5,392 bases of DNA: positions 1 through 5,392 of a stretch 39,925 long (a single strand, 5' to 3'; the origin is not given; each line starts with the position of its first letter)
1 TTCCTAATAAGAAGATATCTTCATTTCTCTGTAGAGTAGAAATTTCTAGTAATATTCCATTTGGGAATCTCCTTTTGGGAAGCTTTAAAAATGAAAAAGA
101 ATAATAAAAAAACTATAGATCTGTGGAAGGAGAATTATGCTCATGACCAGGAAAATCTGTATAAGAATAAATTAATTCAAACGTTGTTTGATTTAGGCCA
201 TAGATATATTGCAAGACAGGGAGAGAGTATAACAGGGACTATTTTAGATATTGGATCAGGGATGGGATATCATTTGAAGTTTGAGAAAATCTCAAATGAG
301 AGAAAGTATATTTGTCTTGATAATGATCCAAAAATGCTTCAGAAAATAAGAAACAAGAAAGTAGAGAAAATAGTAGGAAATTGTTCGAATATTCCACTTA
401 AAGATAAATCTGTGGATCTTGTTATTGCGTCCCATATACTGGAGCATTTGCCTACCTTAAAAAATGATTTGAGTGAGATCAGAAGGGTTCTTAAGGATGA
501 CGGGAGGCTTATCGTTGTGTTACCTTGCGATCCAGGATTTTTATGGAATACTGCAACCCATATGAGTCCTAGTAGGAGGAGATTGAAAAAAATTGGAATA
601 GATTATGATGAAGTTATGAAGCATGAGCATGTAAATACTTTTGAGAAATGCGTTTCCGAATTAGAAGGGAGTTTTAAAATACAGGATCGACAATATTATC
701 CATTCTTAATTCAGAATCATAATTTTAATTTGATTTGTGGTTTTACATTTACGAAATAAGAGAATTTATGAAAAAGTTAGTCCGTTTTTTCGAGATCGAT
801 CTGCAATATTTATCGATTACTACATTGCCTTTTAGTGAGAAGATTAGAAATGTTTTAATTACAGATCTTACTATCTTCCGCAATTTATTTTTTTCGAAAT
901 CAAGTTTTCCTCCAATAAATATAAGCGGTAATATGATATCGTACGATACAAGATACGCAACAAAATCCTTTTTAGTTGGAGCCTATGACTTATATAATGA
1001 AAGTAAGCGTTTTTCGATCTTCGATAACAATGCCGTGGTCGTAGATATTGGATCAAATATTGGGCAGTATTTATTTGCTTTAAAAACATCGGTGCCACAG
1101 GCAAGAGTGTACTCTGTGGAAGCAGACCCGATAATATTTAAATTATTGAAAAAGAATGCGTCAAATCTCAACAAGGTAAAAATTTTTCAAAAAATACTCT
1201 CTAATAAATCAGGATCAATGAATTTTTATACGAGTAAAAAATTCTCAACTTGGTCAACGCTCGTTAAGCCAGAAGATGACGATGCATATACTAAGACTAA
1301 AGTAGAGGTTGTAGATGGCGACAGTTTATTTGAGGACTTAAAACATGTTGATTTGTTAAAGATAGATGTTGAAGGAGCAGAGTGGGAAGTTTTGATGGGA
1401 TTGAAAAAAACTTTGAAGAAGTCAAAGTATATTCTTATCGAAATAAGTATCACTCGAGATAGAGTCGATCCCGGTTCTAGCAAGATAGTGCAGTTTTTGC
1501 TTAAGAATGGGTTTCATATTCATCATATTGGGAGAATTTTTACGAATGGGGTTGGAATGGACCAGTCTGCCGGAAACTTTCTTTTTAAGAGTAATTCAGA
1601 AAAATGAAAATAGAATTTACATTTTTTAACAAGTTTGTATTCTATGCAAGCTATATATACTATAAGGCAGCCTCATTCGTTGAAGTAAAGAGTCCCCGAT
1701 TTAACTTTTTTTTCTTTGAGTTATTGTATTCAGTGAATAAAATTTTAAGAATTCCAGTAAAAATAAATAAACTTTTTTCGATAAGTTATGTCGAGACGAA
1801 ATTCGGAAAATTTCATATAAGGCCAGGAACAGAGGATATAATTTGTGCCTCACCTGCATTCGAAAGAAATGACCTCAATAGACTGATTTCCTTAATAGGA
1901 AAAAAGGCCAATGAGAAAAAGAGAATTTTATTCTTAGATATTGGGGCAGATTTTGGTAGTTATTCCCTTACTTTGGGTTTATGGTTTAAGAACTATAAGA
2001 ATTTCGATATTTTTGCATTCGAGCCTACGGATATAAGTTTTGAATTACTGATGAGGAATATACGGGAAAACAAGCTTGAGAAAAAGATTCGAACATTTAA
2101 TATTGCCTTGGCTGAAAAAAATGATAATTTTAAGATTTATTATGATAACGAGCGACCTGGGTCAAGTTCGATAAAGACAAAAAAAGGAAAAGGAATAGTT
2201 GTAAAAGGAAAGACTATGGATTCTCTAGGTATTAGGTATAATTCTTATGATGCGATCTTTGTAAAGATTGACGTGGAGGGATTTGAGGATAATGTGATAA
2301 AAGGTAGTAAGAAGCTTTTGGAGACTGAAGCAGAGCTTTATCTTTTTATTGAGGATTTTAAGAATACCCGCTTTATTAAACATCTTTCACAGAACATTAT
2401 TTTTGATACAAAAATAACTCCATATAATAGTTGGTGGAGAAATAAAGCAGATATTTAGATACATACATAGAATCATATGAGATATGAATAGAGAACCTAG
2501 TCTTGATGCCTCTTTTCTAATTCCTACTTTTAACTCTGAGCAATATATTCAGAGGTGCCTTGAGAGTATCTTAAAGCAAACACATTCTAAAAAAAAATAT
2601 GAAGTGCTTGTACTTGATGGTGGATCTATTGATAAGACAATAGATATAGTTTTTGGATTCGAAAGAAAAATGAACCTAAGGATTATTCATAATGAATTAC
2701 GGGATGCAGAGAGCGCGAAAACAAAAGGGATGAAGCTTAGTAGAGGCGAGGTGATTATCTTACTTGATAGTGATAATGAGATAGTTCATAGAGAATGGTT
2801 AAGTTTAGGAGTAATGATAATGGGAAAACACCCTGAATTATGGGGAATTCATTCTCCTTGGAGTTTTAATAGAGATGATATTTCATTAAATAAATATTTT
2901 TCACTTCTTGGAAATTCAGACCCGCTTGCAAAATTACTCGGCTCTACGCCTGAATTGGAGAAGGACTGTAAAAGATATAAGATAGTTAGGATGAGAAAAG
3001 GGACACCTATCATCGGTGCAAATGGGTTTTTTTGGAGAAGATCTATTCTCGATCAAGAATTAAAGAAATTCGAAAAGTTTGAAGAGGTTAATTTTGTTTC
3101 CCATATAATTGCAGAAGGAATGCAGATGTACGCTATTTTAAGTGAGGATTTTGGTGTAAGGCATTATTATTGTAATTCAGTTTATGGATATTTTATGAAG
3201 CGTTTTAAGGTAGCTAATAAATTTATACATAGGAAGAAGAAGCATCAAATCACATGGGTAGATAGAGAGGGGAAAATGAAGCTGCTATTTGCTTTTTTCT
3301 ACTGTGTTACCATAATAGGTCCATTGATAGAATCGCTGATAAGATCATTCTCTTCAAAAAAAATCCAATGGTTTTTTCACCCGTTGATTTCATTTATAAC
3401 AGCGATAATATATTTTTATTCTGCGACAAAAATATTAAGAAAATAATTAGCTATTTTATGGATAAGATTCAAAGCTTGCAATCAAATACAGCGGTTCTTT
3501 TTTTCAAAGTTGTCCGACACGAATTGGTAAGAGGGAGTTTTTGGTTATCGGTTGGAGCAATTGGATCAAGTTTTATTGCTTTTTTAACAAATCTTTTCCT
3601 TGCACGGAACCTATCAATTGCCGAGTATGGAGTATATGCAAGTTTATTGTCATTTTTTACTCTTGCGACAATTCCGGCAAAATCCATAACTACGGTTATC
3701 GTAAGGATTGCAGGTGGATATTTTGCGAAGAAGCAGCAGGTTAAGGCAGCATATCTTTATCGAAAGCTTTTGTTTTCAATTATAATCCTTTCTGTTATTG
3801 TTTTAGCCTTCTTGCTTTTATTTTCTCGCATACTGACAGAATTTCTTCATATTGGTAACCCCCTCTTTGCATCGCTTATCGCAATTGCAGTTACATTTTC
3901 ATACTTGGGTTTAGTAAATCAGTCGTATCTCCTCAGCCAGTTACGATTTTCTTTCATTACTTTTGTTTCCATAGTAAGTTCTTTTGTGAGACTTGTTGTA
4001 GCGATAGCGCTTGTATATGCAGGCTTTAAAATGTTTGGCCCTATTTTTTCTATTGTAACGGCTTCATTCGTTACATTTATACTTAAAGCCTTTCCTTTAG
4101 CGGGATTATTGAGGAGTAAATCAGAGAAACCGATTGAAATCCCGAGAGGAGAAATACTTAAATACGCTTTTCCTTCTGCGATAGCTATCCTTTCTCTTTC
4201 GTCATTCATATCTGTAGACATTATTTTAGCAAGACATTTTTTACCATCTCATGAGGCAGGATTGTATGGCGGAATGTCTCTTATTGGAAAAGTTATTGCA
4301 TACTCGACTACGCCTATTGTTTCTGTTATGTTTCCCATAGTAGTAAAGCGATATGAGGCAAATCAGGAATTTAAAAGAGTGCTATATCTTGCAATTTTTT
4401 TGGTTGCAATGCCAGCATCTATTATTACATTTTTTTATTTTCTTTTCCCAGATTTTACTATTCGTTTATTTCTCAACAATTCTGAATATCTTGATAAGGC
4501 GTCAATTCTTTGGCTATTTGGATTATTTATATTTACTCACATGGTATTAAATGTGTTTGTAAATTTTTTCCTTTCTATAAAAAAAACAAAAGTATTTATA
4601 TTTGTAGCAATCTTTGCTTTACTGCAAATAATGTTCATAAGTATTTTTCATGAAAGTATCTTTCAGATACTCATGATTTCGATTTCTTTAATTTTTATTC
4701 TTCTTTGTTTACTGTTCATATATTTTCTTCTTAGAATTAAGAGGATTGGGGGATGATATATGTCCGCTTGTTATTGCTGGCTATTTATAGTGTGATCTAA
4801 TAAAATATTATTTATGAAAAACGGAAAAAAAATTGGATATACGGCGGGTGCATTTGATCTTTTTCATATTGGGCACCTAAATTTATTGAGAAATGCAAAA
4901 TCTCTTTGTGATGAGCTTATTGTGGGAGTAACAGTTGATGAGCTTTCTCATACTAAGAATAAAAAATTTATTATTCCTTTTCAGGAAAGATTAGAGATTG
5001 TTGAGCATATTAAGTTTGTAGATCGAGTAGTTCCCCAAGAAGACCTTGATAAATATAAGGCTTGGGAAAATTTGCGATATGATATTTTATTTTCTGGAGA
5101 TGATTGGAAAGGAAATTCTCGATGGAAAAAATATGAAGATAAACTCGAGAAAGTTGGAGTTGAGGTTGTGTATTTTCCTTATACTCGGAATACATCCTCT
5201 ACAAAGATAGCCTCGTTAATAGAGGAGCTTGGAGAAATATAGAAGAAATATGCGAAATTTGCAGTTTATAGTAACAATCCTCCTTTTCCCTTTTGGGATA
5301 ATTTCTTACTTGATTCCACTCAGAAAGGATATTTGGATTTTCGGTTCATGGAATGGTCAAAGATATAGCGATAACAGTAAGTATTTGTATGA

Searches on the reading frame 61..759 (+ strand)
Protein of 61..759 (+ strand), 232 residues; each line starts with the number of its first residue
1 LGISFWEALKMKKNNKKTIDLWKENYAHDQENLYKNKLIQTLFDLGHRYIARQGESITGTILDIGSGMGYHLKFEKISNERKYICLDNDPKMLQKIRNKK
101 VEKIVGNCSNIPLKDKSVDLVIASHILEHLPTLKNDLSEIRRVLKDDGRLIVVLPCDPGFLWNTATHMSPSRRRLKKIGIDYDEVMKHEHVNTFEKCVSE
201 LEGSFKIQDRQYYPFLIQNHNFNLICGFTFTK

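Call 7: search_protein_families(library=pfam, proteins=[window:61-759:+], max_evalue=0.001)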
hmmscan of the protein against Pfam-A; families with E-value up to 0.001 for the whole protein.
window:61-759:+ (232 aa): 8 families
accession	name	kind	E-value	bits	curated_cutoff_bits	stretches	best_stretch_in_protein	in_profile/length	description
PF08241.18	Methyltransf_11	-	5.1e-18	65.9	21.2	1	62-152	1-95/95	Methyltransferase domain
PF13649.12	Methyltransf_25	-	1.3e-14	55.1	27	1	61-148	1-97/97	Methyltransferase domain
PF13847.12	Methyltransf_31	-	1.9e-11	44.3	27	1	60-156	6-113/145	Methyltransferase domain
PF08242.18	Methyltransf_12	-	4.7e-10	40.5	30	1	62-150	1-98/98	Methyltransferase domain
PF13489.12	Methyltransf_23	-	1.1e-08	35.4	27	1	40-194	7-145/164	Methyltransferase domain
PF01209.24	Ubie_methyltran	-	8.5e-07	29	20.1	1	58-153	48-152/233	ubiE/COQ5 methyltransferase family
PF05148.21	Methyltransf_8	-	1.3e-05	25.6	27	1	8-152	30-156/219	Hypothetical methyltransferase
PF05219.18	DREV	-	0.00017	21.3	26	1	57-202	94-236/265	DREV methyltransferase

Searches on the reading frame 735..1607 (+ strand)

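Call 7: search_protein_families(library=pfam, proteins=[window:735-1607:+], max_evalue=0.001)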
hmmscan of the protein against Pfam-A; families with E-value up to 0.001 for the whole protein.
window:735-1607:+ (290 aa): 2 families
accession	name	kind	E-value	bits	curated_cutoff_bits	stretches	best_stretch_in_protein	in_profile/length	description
PF05050.19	Methyltransf_21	-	1e-19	71.8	22.7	1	104-261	1-172/173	Methyltransferase FkbM domain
PF02475.24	TRM5-TYW2_MTfase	-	9.4e-07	29.4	28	1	89-149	26-86/164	TRM5/TYW2 methyltransferase domain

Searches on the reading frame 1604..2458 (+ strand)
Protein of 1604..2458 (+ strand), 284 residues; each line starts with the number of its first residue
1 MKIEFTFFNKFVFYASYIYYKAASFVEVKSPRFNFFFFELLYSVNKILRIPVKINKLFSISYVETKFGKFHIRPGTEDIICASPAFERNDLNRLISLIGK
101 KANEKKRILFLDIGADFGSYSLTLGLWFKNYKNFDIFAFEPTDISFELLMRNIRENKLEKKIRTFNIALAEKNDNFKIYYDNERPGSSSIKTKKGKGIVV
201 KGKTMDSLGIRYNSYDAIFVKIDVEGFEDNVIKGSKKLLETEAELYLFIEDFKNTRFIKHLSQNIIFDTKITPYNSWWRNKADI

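Call 29: search_protein_families(library=pfam, proteins=[window:1604-2458:+], max_evalue=0.001)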
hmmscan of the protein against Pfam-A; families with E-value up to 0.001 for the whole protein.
window:1604-2458:+ (284 aa): 1 family
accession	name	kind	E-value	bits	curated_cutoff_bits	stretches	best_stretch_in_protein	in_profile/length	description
PF05050.19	Methyltransf_21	-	1.2e-08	35.7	22.7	1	112-249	1-152/173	Methyltransferase FkbM domain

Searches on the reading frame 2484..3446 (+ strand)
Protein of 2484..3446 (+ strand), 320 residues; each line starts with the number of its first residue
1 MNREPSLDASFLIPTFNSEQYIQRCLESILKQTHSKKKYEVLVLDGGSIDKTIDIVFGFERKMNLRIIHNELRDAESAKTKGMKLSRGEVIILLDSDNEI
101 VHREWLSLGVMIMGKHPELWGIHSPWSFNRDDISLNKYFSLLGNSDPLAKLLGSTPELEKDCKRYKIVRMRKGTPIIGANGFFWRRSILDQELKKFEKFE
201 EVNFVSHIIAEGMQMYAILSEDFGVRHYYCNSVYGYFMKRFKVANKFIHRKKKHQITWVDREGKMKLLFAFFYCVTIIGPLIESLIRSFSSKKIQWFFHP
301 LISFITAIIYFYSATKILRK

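Call 29: search_protein_families(library=pfam, proteins=[window:2484-3446:+], max_evalue=0.001)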
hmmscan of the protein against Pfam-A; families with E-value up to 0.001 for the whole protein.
window:2484-3446:+ (320 aa): 3 families
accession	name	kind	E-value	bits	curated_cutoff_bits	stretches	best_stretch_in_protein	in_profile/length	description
PF00535.33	Glycos_transf_2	-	1.2e-21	77.8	23.3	1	10-118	1-108/168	Glycosyl transferase family 2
PF13641.12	Glyco_tranf_2_3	-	2.8e-07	31.2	27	1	10-205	4-191/230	Glycosyltransferase like family 2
PF10111.15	Glyco_tranf_2_2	-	0.00094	19.2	27.3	0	12-98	3-92/276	Glycosyltransferase like family 2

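Call 35: search_solved_structures(query=window:2484-3443:+, max_evalue=0.001)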
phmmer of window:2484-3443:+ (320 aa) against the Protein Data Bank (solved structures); distinct sequences matched with E-value up to 0.001: 18.
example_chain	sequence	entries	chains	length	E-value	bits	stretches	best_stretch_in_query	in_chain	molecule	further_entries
5tze_C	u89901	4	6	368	1.4e-13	54.1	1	10-114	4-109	Glycosyl transferase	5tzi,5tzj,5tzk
5tz8_A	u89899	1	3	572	2.5e-13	53.2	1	10-113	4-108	Glycosyl transferase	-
6p61_A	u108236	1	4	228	1.3e-11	47.5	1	9-117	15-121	Glycosyltransferase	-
2z87_A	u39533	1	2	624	2.1e-11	46.9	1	10-98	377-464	Chondroitin synthase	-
2z86_A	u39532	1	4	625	2.2e-11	46.9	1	10-98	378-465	Chondroitin synthase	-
9omj_A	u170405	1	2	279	1e-10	44.6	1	5-98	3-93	Glycosyltransferase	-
9omm_A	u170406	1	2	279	1.4e-10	44.2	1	5-98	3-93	Glycosyltransferase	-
9omh_A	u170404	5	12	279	1.4e-10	44.2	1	5-98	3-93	Glycosyltransferase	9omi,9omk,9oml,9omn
5hea_A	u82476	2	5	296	3.8e-10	42.8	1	10-100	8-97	Putative glycosyltransferase (GalT1)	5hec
6h1j_A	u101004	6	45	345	5e-09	39.1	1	9-104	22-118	Probable ss-1,3-N-acetylglucosaminyltransferase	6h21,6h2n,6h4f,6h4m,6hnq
3bcv_A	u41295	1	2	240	2.4e-06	30.3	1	9-101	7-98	Putative glycosyltransferase protein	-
8vh7_A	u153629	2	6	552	3.3e-05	26.5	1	10-118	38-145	Heparosan synthase B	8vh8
8viw_A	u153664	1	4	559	3.4e-05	26.5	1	10-118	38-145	Heparosan synthase B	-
9jma_A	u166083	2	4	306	4.2e-05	26.2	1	10-99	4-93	GalNAc(5)-diNAcBac-PP-undecaprenol beta-1,3-glucosyltransferase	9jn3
8bz4_A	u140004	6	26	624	0.00022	23.8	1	7-101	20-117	Glycosyltransferase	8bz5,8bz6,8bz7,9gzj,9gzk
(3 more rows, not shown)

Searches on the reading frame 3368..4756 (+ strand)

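Call 6: search_protein_families(library=pfam, proteins=[window:3368-4756:+], max_evalue=0.001)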
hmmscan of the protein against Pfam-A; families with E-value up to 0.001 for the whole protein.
window:3368-4756:+ (462 aa): 2 families
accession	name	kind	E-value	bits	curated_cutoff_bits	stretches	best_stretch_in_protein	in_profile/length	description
PF01943.22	Polysacc_synt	-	1.4e-11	44.8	28.2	1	53-326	1-271/274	Polysaccharide biosynthesis protein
PF13440.11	Polysacc_synt_3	-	2.4e-11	43.9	23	1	78-370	2-285/293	Polysaccharide biosynthesis protein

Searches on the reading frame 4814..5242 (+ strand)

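Call 29: search_protein_families(library=pfam, proteins=[window:4814-5242:+], max_evalue=0.001)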
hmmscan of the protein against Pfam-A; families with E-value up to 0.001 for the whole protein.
window:4814-5242:+ (142 aa): 2 families
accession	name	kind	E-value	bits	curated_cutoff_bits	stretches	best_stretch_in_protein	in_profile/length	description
PF01467.32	CTP_transf_like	-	2.2e-21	76.9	21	1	9-132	1-130/133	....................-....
PF02569.21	Pantoate_ligase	-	0.00081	19.1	20.7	0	16-51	31-66/268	Pantoate-beta-alanine ligase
